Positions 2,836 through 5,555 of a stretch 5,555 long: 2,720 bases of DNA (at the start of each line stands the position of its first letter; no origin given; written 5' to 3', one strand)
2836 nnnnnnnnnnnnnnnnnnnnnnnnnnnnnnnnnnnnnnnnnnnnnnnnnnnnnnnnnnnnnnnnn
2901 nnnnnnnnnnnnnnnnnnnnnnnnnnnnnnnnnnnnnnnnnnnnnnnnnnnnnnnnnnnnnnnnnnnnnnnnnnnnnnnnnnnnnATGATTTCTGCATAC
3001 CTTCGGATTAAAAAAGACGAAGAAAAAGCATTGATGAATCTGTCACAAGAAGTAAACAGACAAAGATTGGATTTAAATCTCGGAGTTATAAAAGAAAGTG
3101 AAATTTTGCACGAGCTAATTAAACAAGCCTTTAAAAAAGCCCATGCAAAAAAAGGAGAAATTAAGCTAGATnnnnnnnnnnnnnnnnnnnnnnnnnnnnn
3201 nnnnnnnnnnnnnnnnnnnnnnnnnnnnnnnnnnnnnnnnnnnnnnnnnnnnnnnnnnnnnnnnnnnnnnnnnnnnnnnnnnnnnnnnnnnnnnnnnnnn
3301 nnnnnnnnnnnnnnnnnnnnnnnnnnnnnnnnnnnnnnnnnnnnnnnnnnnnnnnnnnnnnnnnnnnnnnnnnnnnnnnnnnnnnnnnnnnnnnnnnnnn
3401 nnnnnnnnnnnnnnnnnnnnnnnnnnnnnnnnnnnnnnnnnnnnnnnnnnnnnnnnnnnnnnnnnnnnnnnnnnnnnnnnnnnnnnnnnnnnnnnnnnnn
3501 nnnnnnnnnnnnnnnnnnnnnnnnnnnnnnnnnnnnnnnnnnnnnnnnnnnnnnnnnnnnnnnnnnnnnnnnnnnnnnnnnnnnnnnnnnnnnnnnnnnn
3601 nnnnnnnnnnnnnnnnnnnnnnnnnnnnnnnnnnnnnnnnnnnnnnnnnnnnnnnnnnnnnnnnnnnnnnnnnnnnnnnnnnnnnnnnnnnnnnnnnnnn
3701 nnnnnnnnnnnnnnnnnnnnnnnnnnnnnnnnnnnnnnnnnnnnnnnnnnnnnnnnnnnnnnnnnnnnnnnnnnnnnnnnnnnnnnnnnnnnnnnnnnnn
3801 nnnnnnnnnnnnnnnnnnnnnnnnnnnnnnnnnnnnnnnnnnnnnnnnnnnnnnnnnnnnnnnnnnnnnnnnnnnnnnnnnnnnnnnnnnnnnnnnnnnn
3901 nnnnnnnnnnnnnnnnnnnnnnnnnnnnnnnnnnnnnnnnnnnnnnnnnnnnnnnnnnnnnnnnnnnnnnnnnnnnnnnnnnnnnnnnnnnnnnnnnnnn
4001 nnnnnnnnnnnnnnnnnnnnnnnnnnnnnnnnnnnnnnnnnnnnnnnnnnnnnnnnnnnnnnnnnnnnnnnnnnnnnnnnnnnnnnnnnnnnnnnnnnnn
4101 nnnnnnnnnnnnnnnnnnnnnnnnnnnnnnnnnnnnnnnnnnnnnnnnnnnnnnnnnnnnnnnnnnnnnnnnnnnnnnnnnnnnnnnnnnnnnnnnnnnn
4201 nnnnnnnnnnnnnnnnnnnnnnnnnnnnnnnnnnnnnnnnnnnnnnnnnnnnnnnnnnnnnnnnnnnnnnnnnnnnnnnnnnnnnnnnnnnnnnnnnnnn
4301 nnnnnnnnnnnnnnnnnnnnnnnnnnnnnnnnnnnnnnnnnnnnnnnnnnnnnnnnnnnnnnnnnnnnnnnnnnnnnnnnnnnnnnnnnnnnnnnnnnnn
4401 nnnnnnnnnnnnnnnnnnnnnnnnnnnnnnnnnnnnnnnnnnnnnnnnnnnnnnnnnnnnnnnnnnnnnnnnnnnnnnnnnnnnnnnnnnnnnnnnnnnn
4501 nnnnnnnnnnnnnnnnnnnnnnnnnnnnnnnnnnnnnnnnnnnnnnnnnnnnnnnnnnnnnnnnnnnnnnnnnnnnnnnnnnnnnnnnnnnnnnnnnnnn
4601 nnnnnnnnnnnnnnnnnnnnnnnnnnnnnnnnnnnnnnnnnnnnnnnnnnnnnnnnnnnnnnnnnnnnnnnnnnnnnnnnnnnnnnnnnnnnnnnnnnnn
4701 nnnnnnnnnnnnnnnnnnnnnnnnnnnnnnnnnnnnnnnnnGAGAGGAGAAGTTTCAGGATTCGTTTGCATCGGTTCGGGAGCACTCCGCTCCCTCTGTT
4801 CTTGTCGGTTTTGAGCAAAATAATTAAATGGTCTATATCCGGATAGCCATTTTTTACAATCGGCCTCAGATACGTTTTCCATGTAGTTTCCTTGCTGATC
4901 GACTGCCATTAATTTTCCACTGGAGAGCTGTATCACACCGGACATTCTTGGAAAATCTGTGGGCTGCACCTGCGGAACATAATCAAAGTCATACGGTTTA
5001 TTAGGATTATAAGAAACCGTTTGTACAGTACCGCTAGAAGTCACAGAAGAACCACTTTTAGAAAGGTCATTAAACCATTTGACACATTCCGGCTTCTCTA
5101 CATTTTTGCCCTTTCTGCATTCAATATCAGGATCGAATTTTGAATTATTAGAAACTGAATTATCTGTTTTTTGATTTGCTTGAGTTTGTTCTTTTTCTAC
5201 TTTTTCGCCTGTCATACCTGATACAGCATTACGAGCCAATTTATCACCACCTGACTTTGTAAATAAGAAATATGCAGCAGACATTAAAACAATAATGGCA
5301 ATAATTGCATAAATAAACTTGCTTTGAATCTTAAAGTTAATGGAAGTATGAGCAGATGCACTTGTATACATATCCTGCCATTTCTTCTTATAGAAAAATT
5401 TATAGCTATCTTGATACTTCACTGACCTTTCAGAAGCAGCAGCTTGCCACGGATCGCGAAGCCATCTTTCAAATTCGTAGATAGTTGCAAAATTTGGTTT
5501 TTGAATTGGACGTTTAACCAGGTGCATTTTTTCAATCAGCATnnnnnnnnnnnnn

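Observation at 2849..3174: Opposite-strand 62-aa RHH-like ORF in a 310-nt gap between rep and ssb: candidate repressor of a phage genetic switch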

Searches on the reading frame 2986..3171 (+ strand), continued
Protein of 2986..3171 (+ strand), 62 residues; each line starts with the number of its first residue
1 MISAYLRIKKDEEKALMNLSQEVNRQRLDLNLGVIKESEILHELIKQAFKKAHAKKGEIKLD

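Call 52: find_encoding_contigs(protein=P0072, flank=5000, max_places=3)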
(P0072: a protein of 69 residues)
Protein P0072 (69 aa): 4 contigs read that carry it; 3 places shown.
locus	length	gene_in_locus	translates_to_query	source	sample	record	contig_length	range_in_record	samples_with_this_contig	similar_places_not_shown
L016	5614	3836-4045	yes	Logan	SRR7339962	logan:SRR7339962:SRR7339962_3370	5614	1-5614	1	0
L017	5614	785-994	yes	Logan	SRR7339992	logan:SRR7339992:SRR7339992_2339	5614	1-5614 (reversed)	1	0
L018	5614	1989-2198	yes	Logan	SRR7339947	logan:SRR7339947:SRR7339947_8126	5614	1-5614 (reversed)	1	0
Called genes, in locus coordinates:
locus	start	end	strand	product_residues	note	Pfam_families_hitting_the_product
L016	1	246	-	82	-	?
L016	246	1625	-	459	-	-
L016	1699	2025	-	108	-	-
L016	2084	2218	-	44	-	-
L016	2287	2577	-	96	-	PF02303:Phage_DNA_bind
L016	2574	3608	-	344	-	PF05144:Phage_CRI, PF05155:G2P_X_C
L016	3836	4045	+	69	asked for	-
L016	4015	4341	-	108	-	-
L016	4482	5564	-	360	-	PF05707:Zot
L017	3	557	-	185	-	?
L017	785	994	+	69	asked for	-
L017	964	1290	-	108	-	-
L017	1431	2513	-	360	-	PF05707:Zot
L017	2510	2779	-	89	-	PF10734:DUF2523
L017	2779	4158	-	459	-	-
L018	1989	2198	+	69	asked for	-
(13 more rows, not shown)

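Call 53: find_encoding_contigs(protein=P0068, flank=5000, max_places=3)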
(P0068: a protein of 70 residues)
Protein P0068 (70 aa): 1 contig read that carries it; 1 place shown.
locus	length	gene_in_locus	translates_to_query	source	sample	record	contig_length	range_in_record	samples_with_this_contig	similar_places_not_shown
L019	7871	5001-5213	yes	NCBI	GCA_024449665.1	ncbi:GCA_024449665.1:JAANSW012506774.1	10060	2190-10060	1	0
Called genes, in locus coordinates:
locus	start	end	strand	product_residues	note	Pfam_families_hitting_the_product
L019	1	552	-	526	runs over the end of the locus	PF01446:Rep_1 (weak)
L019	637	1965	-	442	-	PF05707:Zot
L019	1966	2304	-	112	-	PF10734:DUF2523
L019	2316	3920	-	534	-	-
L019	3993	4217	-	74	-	-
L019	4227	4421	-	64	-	-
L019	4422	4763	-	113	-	-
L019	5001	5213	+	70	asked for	-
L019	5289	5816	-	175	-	-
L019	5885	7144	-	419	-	PF01051:Rep3_N, PF21205:Rep3_C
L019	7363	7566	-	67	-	-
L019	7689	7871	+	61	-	?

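Call 54: find_encoding_contigs(protein=P0070, flank=5000, max_places=3)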
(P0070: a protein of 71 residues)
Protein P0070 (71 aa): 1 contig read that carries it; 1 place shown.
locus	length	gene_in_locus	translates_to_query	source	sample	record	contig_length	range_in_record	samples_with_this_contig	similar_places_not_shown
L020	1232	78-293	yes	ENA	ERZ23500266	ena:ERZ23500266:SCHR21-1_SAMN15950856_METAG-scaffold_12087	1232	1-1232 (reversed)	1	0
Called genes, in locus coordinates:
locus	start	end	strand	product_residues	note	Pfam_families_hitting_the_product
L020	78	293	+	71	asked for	-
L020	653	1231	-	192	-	?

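Call 55: find_encoding_contigs(protein=P0071, flank=5000, max_places=3)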
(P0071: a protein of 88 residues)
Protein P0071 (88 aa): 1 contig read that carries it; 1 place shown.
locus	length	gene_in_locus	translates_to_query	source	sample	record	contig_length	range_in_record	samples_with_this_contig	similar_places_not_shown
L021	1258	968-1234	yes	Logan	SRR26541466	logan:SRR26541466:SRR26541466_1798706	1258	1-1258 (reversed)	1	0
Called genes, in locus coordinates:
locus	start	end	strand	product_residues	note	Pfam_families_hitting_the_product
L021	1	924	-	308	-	?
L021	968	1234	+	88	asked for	-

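Call 59: predict_structure(alignment_id=A4)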
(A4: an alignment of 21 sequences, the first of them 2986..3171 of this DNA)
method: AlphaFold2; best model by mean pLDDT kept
length: 62 residues; sequences in the alignment: 21
mean_pLDDT: 92.0   pTM: 0.69
mean pLDDT of the five models: 92.0, 91.5, 91.2, 90.8, 90.1
residues with pLDDT >= 90: 53; 70-90: 5; 50-70: 3; < 50: 1
segments of 3 or more residues with pLDDT < 50: none
pLDDT, mean of each block of 10 residues (from residue 1): 73 95 98 95 95 96 92
secondary structure, 60 per line:
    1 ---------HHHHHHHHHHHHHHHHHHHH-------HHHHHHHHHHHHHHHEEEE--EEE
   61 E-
elements in order: H10-29 H37-51 E52-55 E58-61

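Call 62: search_protein_families(library=ncbifam, proteins=[window:2986-3171:+, L012:3483-3677:-, L012:3750-3938:-], max_evalue=1)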
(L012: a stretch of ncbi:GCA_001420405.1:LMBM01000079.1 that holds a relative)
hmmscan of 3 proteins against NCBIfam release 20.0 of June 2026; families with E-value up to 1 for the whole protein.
window:2986-3171:+ (62 aa): 0 families

L012:3483-3677:- (65 aa): 2 families
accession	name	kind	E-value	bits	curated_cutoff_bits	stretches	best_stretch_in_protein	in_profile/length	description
NF008412.0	PRK11235.1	equivalog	0.0071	16.5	96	1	3-40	2-38/80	type II toxin-antitoxin system RelB/DinJ family antitoxin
NF009178.0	PRK12526.1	equivalog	0.018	14.6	301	1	8-56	24-72/211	RNA polymerase sigma factor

L012:3750-3938:- (63 aa): 1 family
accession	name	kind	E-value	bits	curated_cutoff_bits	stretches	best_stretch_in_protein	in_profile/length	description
TIGR01150.2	puhA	equivalog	0.19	11.1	200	1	9-42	15-48/262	photosynthetic reaction center subunit H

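Call 83: search_protein_families(library=pfam, proteins=[L012:3483-3677:-], max_evalue=0.1)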
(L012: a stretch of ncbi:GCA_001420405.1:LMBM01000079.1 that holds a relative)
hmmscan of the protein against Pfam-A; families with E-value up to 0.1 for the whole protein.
L012:3483-3677:- (65 aa): 1 family
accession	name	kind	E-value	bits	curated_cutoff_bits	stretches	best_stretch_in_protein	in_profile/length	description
PF19839.5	RHH_9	-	1.5e-05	25.2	23.4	1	5-40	8-43/65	Ribbon-helix-helix protein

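Call 88: find_homologous_proteins(query=A3, max_evalue=1)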
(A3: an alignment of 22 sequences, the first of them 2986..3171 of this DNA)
Query A3 (22 sequences) (62 aa, profile of the alignment): 77 proteins with E <= 1 among 1239 candidates.
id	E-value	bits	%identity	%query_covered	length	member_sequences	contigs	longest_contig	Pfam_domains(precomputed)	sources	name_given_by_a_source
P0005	8.1e-26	107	81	100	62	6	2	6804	-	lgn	-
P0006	9.7e-26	107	79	100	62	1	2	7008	-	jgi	-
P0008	1.1e-25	107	77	100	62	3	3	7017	-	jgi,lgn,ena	-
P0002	1.2e-25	107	89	100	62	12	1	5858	-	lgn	-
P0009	1.9e-25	106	77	100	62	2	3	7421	-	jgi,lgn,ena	jgi:hypothetical protein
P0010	1.9e-25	106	77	100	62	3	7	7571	-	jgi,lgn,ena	-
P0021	3.7e-25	105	71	100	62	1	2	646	-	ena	-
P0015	3.8e-25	105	73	100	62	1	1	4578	-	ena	-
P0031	4.4e-25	105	69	100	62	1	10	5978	-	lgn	-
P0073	4.8e-25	105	77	100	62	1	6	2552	-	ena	-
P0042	4.9e-25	105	68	100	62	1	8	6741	-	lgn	-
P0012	5.0e-25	105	73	100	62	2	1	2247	-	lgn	-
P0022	5.1e-25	105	69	100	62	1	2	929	-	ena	-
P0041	5.3e-25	105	68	100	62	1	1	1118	-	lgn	-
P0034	5.3e-25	105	69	100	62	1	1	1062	-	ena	-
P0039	1.9e-24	103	69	98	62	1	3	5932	-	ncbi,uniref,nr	ncbi:hypothetical protein [Acinetobacter baumannii]|uniref:hypothetical protein n=1 Tax=Acinetobacte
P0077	4.4e-22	95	51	98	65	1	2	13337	-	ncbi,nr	ncbi:hypothetical protein PYR73_18945 (plasmid) [Acinetobacter soli]|nr:hypothetical protein PX669_0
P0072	4.0e-18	83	30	81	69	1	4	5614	-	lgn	-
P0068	1.2e-17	81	36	97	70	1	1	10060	-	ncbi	-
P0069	1.5e-17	81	39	82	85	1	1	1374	-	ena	-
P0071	7.9e-17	79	40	92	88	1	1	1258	-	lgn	-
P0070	3.3e-14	70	38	81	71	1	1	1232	-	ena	-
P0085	7.2e-12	63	31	87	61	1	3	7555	-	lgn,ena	-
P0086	2.1e-11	61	29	90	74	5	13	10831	-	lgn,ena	-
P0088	1.2e-8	52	24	90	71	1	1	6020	-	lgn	-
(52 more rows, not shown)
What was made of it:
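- The profile search finds 77 members, all on contigs of about 5.5-14 kb or shorter fragments (call 88).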

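Call 89: find_encoding_contigs(protein=P0086, flank=6000, max_places=2)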
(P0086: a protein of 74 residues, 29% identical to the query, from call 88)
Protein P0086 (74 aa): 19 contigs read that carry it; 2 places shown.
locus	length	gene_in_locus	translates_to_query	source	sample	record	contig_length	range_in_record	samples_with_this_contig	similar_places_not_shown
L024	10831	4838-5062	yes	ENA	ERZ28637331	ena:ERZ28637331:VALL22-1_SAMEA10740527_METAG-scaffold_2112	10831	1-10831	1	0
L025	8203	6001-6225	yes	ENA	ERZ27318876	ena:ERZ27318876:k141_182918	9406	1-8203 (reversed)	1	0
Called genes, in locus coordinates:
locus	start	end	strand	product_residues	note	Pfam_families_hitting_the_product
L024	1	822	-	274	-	?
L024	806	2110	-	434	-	PF05707:Zot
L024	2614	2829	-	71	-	PF05356:Phage_Coat_B (faint)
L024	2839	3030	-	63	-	-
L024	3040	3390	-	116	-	-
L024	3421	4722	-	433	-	PF05144:Phage_CRI, PF05155:G2P_X_C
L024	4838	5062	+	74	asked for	-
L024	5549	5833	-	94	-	PF10734:DUF2523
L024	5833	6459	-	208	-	PF05616:Neisseria_TspB (weak)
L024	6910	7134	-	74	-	-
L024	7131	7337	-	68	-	-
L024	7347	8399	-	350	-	PF01446:Rep_1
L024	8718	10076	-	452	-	PF05707:Zot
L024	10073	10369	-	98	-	PF10734:DUF2523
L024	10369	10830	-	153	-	?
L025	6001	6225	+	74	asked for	-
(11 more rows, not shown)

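Call 90: find_encoding_contigs(protein=P0085, flank=6000, max_places=2)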
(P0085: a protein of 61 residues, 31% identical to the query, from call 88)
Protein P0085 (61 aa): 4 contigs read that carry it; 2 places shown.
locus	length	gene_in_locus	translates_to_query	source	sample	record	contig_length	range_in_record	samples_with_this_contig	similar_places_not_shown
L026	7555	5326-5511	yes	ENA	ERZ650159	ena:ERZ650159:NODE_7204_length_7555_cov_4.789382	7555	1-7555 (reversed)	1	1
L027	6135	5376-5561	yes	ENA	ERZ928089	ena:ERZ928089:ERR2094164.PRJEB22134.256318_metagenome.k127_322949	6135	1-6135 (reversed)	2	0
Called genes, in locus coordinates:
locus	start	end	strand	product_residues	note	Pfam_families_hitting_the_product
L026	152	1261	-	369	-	PF05707:Zot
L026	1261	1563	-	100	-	-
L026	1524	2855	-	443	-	-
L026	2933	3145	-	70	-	-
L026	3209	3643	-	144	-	-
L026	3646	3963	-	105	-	PF17426:Putative_G5P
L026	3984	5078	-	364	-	PF02486:Rep_trans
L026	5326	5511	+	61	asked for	-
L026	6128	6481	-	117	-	PF13473:Cupredoxin_1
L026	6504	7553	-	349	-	?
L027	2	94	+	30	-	?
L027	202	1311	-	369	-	PF05707:Zot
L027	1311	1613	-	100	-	-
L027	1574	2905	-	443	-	-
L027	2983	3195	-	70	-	-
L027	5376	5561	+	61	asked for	-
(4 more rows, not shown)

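Call 91: find_encoding_contigs(protein=P0088, flank=6000, max_places=2)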
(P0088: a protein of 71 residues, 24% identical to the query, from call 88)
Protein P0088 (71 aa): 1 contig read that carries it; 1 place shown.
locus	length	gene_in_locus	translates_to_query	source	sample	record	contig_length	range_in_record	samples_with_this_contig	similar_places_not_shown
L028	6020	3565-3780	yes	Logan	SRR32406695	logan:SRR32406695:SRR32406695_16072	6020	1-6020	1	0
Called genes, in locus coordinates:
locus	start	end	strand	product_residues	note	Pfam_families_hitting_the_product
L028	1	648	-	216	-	?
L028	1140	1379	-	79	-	-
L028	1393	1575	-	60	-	-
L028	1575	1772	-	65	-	-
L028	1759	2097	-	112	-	-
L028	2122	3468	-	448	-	PF05144:Phage_CRI, PF05155:G2P_X_C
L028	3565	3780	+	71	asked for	-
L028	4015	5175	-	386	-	PF05707:Zot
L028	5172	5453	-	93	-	-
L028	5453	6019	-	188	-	?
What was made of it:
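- Closest known: Inovirus immunity repressors RstR. Same: Distant Orf62 homologues sit exactly in the RstR position, head-to-head with rep (calls 52, 89-91).
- The invariable head-to-head placement with a major operon across Rep types (calls 52, 89-91).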

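Call 92: find_encoding_contigs(protein=P0077, flank=7000, max_places=2)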
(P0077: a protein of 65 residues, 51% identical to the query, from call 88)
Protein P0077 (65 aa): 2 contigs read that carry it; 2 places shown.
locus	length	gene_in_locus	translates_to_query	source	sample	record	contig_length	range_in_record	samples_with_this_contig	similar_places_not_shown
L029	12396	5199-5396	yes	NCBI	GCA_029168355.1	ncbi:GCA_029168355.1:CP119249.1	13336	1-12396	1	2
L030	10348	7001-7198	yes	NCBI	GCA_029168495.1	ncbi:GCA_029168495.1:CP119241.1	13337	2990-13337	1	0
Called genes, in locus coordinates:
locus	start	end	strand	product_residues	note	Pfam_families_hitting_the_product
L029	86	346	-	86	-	-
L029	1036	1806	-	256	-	-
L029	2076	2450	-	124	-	-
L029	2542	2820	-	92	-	PF10734:DUF2523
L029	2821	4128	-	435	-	-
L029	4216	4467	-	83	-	-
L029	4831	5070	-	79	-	-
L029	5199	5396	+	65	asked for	-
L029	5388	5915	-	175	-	-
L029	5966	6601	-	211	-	PF01446:Rep_1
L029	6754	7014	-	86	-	-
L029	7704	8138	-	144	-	-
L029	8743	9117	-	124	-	-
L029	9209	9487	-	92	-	PF10734:DUF2523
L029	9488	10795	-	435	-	-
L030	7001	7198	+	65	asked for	-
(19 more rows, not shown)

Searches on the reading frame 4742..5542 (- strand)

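Call 6: search_protein_families(library=pfam, proteins=[window:4742-5542:-], max_evalue=1)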
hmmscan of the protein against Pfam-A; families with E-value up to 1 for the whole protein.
window:4742-5542:- (267 aa): 0 families

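Call 7: search_protein_families(library=phrogs, proteins=[window:4742-5542:-], max_evalue=1)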
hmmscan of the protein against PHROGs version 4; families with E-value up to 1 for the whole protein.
window:4742-5542:- (267 aa): 4 families
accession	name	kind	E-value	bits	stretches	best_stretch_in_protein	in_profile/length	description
phrog_197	-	moron, auxiliary metabolic gene and host takeover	2.7e-19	70.9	1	2-257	156-380/486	Zot-like toxin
phrog_20376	-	DNA, RNA and nucleotide metabolism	0.023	14.4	1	205-264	179-243/530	exonuclease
phrog_1026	-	lysis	0.15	13.3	1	76-137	10-69/85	Rz-like spanin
phrog_2082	-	DNA, RNA and nucleotide metabolism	0.19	10.8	1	203-264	470-536/823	exonuclease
